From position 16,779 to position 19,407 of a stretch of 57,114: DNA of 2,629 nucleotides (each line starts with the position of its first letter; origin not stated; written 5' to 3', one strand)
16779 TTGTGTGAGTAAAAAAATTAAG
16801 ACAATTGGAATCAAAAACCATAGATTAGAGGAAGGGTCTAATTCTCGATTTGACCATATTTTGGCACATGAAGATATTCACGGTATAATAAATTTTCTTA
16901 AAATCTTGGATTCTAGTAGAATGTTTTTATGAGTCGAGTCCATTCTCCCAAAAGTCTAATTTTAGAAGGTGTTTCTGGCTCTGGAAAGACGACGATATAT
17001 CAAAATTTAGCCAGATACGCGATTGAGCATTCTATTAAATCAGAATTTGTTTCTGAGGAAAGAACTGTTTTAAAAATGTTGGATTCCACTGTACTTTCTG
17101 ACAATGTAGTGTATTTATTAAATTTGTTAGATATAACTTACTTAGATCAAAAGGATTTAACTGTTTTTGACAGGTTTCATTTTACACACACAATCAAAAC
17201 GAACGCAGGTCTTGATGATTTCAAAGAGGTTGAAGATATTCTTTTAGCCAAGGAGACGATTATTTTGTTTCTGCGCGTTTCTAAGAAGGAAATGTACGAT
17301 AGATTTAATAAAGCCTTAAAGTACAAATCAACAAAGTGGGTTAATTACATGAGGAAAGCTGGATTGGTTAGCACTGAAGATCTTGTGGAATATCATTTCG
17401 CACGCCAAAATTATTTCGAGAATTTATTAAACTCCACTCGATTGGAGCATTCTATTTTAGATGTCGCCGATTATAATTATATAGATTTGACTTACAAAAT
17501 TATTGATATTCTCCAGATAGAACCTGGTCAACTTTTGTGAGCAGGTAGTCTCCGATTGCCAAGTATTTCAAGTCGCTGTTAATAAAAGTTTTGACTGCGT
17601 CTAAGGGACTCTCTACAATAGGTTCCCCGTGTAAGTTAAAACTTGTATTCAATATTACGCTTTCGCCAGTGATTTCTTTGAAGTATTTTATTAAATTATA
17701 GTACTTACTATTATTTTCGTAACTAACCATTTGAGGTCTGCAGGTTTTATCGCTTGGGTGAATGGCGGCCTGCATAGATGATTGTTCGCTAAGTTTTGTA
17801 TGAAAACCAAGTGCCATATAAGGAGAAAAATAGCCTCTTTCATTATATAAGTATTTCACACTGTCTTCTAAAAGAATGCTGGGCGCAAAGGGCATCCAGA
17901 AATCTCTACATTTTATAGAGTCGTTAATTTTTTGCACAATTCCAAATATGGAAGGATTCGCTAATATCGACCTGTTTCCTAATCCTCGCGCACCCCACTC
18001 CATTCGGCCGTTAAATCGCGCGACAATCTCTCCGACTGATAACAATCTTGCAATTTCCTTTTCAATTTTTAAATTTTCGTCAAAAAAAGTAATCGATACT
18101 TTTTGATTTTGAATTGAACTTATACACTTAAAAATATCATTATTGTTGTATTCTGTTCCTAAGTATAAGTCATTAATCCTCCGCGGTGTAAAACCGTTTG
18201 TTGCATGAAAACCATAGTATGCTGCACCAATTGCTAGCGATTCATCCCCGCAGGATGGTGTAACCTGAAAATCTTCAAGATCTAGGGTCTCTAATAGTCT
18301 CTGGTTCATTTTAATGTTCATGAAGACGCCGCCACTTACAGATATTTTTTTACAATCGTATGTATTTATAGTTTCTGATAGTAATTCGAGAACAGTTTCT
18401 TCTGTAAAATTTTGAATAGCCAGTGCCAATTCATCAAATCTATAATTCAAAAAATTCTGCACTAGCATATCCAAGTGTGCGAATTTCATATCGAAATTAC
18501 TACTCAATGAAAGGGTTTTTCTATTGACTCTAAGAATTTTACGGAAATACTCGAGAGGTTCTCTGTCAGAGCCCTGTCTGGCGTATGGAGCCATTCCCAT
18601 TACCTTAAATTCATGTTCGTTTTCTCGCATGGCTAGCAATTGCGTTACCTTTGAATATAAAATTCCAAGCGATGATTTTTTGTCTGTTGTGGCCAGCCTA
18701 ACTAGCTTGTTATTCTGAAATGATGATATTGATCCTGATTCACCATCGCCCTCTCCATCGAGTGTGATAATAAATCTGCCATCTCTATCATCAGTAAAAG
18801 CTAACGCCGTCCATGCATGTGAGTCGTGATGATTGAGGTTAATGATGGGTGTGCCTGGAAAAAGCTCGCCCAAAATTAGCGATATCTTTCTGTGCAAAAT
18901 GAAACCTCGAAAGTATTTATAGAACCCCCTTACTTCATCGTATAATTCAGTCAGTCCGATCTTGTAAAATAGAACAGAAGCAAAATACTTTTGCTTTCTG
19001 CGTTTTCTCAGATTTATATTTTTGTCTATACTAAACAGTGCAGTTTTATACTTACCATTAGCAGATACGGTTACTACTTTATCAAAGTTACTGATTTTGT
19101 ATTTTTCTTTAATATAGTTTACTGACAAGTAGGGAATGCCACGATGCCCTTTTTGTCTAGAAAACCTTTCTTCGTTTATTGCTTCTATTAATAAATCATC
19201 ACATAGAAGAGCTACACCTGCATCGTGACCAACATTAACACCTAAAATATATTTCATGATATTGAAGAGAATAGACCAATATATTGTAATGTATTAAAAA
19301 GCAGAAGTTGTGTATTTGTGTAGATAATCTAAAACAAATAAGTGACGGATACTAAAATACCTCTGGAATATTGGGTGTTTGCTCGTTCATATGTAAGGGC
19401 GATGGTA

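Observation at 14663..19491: AT-rich three-gene islet (GT/HAD fusion, P-loop kinase, carbamoyltransferase) wedged between valS and tsaC: candidate uncharacterised glycoside-modification cassette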

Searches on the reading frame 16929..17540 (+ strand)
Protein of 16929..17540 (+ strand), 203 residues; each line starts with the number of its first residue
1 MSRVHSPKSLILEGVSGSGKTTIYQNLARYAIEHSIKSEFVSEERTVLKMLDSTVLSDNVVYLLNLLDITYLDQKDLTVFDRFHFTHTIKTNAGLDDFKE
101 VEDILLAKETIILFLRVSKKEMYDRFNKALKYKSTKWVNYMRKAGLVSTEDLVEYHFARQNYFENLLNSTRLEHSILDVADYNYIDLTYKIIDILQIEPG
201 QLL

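Call 3: search_protein_families(library=pfam, proteins=[window:16929-17540:+], max_evalue=0.1)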
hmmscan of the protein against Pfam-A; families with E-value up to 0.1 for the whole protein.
window:16929-17540:+ (203 aa): 22 families
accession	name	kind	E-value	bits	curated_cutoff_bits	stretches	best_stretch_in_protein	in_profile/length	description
PF02223.23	Thymidylate_kin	-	7.9e-06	26.1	27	1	12-128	1-137/185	Thymidylate kinase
PF20720.3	nSTAND3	-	8.5e-05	22.7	27.2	1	7-76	17-84/155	Novel STAND NTPase 3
PF13238.12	AAA_18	-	0.00012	23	29.4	1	11-131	2-113/128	AAA domain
PF13191.12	AAA_16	-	0.0045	17.9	32.6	1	5-41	22-61/167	AAA ATPase domain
PF03345.20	OST48_N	-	0.0055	16.5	36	1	38-107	72-125/246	OST48, N-terminal domain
PF13173.12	AAA_14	-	0.0058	17.1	27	1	8-87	3-75/129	AAA domain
PF13671.12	AAA_33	-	0.01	16.6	27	1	11-29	3-21/143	AAA domain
PF01695.23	IstB_IS21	-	0.01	15.8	24.1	1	5-49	90-134/238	IstB-like ATP binding protein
PF13401.12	AAA_22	-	0.014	16.2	27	1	6-44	4-33/130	AAA domain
PF00448.28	SRP54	-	0.025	14.6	22.7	1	8-40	2-34/196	SRP54-type protein, GTPase domain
PF13207.12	AAA_17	-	0.027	15.2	27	0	14-44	2-33/136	AAA domain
PF10662.15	PduV-EutP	-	0.04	14.2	21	0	8-34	2-28/143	Ethanolamine utilisation - propanediol utilisation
PF09439.16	SRPRB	-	0.043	13.6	25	0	8-39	4-35/178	Signal recognition particle receptor beta subunit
PF20753.2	DUF6558_C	-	0.044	14.5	24.4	1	56-129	24-92/119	Phage tail C-terminal domain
PF02367.23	TsaE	-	0.045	14.1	26.6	1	5-38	19-53/128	Threonylcarbamoyl adenosine biosynthesis protein TsaE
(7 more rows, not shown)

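Call 4: search_protein_families(library=ncbifam, proteins=[window:16929-17540:+], max_evalue=0.1)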
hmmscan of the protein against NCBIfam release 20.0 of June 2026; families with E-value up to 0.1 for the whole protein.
window:16929-17540:+ (203 aa): 12 families
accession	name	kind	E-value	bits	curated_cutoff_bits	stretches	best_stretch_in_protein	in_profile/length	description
NF005250.0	PRK06761.1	equivalog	1.8e-08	33.8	270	2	103-198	176-279/282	hypothetical protein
TIGR00041.1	DTMP_kinase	equivalog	0.00019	21.2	83.25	1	11-45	8-42/196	dTMP kinase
NF038214.1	IS21_help_AAA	equivalog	0.0007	19.3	200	1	6-50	89-133/232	IS21-like element helper ATPase IstB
NF053733.1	HJMigATPsPINA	equivalog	0.0028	16.3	800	1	9-84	246-321/502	holliday junction branch migration ATPase PINA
TIGR01313.1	therm_gnt_kin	subfamily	0.0069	16.1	113.75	1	10-59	1-50/164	gluconokinase, GntK/IdnK-type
NF007336.0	PRK09825.1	equivalog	0.012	15.3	304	1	8-71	4-69/176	gluconokinase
NF008583.0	PRK11545.1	equivalog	0.014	14.8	265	1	7-59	8-60/177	gluconokinase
NF005255.0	PRK06762.2-2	equivalog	0.015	15.2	140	1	8-55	4-48/163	hypothetical protein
NF004723.0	PRK06067.1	subfamily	0.032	13.8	194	1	9-53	36-80/243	flagellar accessory protein FlaH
NF004066.1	PRK05580.1-3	equivalog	0.035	12.4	813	1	5-33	269-297/788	primosomal protein N'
TIGR00150.1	T6A_YjeE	equivalog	0.061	13.2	60.1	1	9-30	24-45/135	tRNA (adenosine(37)-N6)-threonylcarbamoyltransferase complex ATPase subunit type 1 TsaE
TIGR00959.1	ffh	equivalog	0.073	11.9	473.2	1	5-35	97-127/428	signal recognition particle protein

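Call 8: search_solved_structures(query=window:16929-17540:+, max_evalue=1)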
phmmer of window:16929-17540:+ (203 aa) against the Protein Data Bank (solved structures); distinct sequences matched with E-value up to 1: 12.
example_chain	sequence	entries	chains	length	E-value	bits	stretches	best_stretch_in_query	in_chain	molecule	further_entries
3dm5_A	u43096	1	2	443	0.033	17.1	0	6-37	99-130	Signal recognition 54 kDa protein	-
5yww_A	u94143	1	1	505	0.048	16.6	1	8-86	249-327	Nucleotide binding protein PINc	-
1j90_A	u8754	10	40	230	0.18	14.7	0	7-47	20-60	Deoxyribonucleoside kinase | DEOXYNUCLEOSIDE KINASE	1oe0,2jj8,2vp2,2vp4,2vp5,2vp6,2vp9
1zm7_A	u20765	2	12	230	0.22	14.5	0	7-47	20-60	Deoxynucleoside kinase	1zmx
1ot3_A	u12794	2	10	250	0.24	14.3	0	7-47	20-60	Deoxyribonucleoside Kinase | DEOXYNUCLEOSIDE KINASE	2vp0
6ybh_A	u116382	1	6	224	0.24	14.3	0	7-47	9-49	Deoxynucleoside kinase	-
5f4h_A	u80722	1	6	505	0.33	13.9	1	8-86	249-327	Nucleotide binding protein PINc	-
2jcs_A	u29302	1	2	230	0.35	13.8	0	7-45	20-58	DEOXYNUCLEOSIDE KINASE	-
4lrv_A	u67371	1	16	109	0.57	13.1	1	19-75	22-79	DNA sulfur modification protein DndE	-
1knq_A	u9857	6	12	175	0.7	12.8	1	6-59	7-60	Gluconate kinase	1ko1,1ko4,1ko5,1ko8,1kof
2jvd_A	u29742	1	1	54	0.9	12.5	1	141-174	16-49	UPF0291 protein ynzC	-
3ndb_B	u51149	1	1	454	0.97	12.4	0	9-42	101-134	Signal recognition 54 kDa protein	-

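Call 44: search_protein_families(library=padloc, proteins=[window:16929-17540:+], max_evalue=0.01)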
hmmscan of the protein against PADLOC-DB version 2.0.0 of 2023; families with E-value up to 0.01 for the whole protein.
window:16929-17540:+ (203 aa): 6 families
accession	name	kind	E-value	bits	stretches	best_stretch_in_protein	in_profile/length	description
PDLC04164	AriA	-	1.2e-05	23.1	1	11-76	31-88/253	-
PDLC02911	VakA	-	1.7e-05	23.5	1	9-130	4-113/163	-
PDLC04140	mad8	-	7.1e-05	20.5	1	7-183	27-157/314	mads_8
PDLC04786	PDC-S01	-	0.00057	16.8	1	7-82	20-95/439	-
PDLC02216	RdrA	-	0.0024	14.3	1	5-78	56-126/900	-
PDLC04690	PDC-M51B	-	0.01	13.6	0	10-32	5-27/191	-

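Call 45: search_protein_families(library=phrogs, proteins=[window:16929-17540:+], max_evalue=0.01)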
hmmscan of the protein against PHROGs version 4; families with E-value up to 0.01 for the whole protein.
window:16929-17540:+ (203 aa): 3 families
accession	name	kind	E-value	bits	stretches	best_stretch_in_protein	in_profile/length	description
phrog_761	-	other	1.2e-08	36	1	2-196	14-212/362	thymidylate kinase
phrog_1815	-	other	0.0016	19.7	0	8-34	4-31/197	guanylate kinase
phrog_2071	-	other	0.0043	17.9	0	10-33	19-41/282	ATPase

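Call 60: find_homologous_proteins(query=window:16929-17540:+, max_evalue=0.001)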
Query window:16929-17540:+ (203 aa): 1 proteins with E <= 0.001 among 205 candidates.
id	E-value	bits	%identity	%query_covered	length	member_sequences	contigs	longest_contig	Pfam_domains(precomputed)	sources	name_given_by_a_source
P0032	2.2e-125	433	100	100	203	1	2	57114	PF02223.24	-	-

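Call 63: find_related_loci(query=A4, collection=viral_contigs, flank=8000)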
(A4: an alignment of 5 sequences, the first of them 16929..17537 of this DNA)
Query A4 (203 aa) in viral_contigs; peptide patterns used: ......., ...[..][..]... (x = any residue, [..] = any of these).
42 stretches matched a pattern, but none encodes a relative of the query by tblastn (E <= 1e-3).

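Call 66: search_dna_similar(query=window:16929-17537:+, collection=plasmids, mode=protein, max_evalue=0.01, max_rows=8)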
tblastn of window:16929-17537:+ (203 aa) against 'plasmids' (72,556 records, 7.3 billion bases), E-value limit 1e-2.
No match.

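Call 67: search_dna_similar(query=window:16929-17537:+, collection=phages, mode=protein, max_evalue=0.01, max_rows=8)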
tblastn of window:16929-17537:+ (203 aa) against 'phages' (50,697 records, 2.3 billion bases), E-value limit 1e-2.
No match.

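Call 92: search_solved_structures(query=A4, max_evalue=1)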
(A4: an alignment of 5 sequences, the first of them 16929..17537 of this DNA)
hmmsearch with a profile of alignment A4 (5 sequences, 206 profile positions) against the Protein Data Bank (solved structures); distinct sequences matched with E-value up to 1: 18.
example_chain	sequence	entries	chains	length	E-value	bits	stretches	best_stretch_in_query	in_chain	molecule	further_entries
1knq_A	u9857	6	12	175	0.014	18.1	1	1-76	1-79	Gluconate kinase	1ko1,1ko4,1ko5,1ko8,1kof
7e14_A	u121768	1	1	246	0.032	16.9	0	7-54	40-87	Gs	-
7ljd_A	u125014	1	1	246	0.057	16.1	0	7-54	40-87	Engineered Gs protein alpha subunit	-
7jvq_A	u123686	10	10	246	0.06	16.1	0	7-57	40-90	Engineered mini-Gi protein alpha sub-unit | Engineered human Gs alpha subunit | Chimeric miniGs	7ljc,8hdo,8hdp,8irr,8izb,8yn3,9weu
8w89_A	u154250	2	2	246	0.067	15.9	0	7-53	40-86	Guanine nucleotide-binding protein G(s) subunit alpha isoforms short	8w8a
2ga8_A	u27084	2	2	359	0.073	15.8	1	5-55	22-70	Hypothetical 39.9 kDa protein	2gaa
2yof_A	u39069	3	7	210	0.13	15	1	8-68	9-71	THYMIDYLATE KINASE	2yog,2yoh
2wwf_A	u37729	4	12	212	0.13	15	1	8-68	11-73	THYMIDILATE KINASE, PUTATIVE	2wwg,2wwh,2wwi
4wia_A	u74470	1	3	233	0.25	14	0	10-64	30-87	Putative flagella-related protein H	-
2v3c_C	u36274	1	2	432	0.29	13.8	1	8-41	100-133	SIGNAL RECOGNITION 54 KDA PROTEIN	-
3ndb_B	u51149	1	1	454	0.33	13.7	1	8-41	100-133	Signal recognition 54 kDa protein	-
6c2u_A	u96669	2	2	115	0.39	13.4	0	9-45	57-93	phosphate-loop protein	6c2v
2p0e_A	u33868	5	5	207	0.52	13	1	10-36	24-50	Nicotinamide riboside kinase 1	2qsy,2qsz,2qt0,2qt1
2qg6_A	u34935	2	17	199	0.62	12.8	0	10-36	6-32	Nicotinamide riboside kinase 1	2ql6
5o6k_A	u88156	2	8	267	0.69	12.6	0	74-137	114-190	Polyphosphate:AMP phosphotransferase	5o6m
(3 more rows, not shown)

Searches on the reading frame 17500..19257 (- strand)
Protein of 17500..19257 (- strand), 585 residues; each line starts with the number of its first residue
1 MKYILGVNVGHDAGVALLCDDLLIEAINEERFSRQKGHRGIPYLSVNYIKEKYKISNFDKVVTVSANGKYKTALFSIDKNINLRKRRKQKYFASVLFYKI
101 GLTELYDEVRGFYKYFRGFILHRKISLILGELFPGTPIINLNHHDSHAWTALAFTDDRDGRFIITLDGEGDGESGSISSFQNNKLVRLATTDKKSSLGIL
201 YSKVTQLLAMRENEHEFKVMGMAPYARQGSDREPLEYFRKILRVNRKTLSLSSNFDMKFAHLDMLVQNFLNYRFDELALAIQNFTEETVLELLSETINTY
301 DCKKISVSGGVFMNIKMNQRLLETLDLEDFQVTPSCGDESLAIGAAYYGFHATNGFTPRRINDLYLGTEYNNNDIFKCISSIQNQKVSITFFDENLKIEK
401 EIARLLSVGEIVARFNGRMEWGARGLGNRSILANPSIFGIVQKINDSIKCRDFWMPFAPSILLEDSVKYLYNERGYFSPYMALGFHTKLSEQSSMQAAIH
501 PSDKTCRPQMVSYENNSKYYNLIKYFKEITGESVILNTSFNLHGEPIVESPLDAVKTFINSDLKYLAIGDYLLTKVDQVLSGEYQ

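Call 3: search_protein_families(library=pfam, proteins=[window:17500-19257:-], max_evalue=0.1)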
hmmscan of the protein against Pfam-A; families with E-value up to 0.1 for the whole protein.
window:17500-19257:- (585 aa): 4 families
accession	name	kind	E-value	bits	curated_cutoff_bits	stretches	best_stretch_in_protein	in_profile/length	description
PF16861.10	Carbam_trans_C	-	7.5e-56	188.8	27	1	403-575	1-170/170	Carbamoyltransferase C-terminus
PF02543.21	Carbam_trans_N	-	1.6e-30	107.2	24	1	4-346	2-345/346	Carbamoyltransferase N-terminus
PF22521.2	HypF_C_2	-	2.5e-05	24.6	27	1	272-344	164-240/241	Carbamoyltransferase, Kae1-like Domain, second subdomain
PF00814.31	TsaD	-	0.051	13.7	24.8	1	136-323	82-239/264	tRNA N6-adenosine threonylcarbamoyltransferase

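Call 4: search_protein_families(library=ncbifam, proteins=[window:17500-19257:-], max_evalue=0.1)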
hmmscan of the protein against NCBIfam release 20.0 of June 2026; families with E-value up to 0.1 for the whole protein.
window:17500-19257:- (585 aa): 4 families
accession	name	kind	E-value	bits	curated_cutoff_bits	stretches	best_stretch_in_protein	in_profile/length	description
NF041651.1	nodul_NodU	equivalog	5.7e-26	91.4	1000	1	284-545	280-527/556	nodulation protein NodU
TIGR00143.1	hypF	equivalog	8.6e-08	30.8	466.1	2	275-346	662-737/741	carbamoyltransferase HypF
TIGR00329.1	gcp_kae1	subfamily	2.5e-05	23.7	207.8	1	136-333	101-292/305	tRNA (adenosine(37)-N6)-threonylcarbamoyltransferase complex transferase subunit TsaD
TIGR03723.1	T6A_TsaD_YgjD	equivalog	0.00029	20.1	296.1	1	136-343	102-305/314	tRNA (adenosine(37)-N6)-threonylcarbamoyltransferase complex transferase subunit TsaD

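Call 7: search_solved_structures(query=window:17500-19257:-, max_evalue=0.001)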
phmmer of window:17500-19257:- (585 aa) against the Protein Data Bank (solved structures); distinct sequences matched with E-value up to 0.001: 12.
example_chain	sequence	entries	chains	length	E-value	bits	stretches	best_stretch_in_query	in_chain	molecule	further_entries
7xb6_A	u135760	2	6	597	2.9e-57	197.8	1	9-575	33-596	Carbamoyltransferase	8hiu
7vzu_A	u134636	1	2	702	2.7e-44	155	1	102-573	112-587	GdmN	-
7vx0_A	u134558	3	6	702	2.8e-44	154.9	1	102-573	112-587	GdmN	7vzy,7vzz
7vyj_A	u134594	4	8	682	2.9e-44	154.9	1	102-573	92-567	GdmN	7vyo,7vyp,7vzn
7vzq_A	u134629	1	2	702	1.7e-43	152.3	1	102-573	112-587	GdmN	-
3ver_A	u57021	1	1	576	1.7e-43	152.3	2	272-575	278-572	O-carbamoyltransferase TobZ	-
3vf4_A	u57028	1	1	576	4.4e-43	151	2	272-575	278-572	O-carbamoyltransferase TobZ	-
3vf2_A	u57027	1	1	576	5.9e-43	150.5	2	272-575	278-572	O-carbamoyltransferase TobZ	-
3vex_A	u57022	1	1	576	1e-42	149.7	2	272-575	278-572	O-carbamoyltransferase TobZ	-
3ven_A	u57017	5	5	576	1.1e-42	149.7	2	272-575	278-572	O-carbamoyltransferase TobZ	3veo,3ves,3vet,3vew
3vez_A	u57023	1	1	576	1.1e-42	149.6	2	272-575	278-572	O-carbamoyltransferase TobZ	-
9s2t_A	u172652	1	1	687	2.1e-39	138.8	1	102-575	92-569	Decarbamoylnovobiocin carbamoyltransferase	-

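Call 44: search_protein_families(library=padloc, proteins=[window:17500-19257:-], max_evalue=0.01)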
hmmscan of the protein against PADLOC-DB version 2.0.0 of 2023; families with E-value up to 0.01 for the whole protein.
window:17500-19257:- (585 aa): 0 families

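Call 45: search_protein_families(library=phrogs, proteins=[window:17500-19257:-], max_evalue=0.01)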
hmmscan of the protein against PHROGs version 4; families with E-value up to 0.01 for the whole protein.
window:17500-19257:- (585 aa): 2 families
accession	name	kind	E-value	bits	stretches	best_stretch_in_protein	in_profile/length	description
phrog_1601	-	moron, auxiliary metabolic gene and host takeover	1.1e-94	319.4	1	3-575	2-528/528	Nol-like carbamoyltransferase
phrog_20469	-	moron, auxiliary metabolic gene and host takeover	2e-31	110.1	1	400-568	5-171/181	Nol-like carbamoyltransferase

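Call 64: find_related_loci(query=A5, collection=viral_contigs, flank=8000)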
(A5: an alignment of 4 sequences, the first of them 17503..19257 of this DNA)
Query A5 (585 aa) in viral_contigs; peptide patterns used: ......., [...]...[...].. (x = any residue, [..] = any of these).
593 stretches matched a pattern (row limit reached: there are more); 1 encode a relative of the query (tblastn E <= 1e-3); 1 distinct loci.
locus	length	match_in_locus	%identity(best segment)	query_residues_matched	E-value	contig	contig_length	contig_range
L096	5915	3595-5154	29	4-566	2e-50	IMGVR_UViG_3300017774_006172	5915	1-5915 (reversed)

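Call 88: search_solved_structures(query=A5, max_evalue=1e-20, show_alignments=1)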
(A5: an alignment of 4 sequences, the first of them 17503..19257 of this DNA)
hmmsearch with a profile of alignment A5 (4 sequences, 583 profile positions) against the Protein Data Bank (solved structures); distinct sequences matched with E-value up to 1e-20: 12.
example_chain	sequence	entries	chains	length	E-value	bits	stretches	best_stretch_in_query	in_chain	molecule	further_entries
7xb6_A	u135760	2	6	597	9.6e-69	235.7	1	139-583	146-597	Carbamoyltransferase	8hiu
9s2t_A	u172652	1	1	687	1.6e-53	185.5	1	144-582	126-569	Decarbamoylnovobiocin carbamoyltransferase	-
3ver_A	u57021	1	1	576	2.1e-52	181.7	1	279-582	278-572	O-carbamoyltransferase TobZ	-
3vf4_A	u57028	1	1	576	8.6e-52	179.7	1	279-582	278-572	O-carbamoyltransferase TobZ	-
3vf2_A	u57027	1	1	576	1.4e-51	179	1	279-582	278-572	O-carbamoyltransferase TobZ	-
3ven_A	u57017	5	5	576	1.6e-51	178.8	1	279-582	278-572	O-carbamoyltransferase TobZ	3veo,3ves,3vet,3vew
3vex_A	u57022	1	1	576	2e-51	178.5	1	279-582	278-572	O-carbamoyltransferase TobZ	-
3vez_A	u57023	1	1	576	2e-51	178.5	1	279-582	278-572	O-carbamoyltransferase TobZ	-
7vyj_A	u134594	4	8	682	3.9e-50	174.2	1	123-581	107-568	GdmN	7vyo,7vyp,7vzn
7vzu_A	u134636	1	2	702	4.3e-50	174.1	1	123-581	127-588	GdmN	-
7vx0_A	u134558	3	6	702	4.5e-50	174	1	123-581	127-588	GdmN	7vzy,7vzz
7vzq_A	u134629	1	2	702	2.5e-49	171.6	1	123-581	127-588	GdmN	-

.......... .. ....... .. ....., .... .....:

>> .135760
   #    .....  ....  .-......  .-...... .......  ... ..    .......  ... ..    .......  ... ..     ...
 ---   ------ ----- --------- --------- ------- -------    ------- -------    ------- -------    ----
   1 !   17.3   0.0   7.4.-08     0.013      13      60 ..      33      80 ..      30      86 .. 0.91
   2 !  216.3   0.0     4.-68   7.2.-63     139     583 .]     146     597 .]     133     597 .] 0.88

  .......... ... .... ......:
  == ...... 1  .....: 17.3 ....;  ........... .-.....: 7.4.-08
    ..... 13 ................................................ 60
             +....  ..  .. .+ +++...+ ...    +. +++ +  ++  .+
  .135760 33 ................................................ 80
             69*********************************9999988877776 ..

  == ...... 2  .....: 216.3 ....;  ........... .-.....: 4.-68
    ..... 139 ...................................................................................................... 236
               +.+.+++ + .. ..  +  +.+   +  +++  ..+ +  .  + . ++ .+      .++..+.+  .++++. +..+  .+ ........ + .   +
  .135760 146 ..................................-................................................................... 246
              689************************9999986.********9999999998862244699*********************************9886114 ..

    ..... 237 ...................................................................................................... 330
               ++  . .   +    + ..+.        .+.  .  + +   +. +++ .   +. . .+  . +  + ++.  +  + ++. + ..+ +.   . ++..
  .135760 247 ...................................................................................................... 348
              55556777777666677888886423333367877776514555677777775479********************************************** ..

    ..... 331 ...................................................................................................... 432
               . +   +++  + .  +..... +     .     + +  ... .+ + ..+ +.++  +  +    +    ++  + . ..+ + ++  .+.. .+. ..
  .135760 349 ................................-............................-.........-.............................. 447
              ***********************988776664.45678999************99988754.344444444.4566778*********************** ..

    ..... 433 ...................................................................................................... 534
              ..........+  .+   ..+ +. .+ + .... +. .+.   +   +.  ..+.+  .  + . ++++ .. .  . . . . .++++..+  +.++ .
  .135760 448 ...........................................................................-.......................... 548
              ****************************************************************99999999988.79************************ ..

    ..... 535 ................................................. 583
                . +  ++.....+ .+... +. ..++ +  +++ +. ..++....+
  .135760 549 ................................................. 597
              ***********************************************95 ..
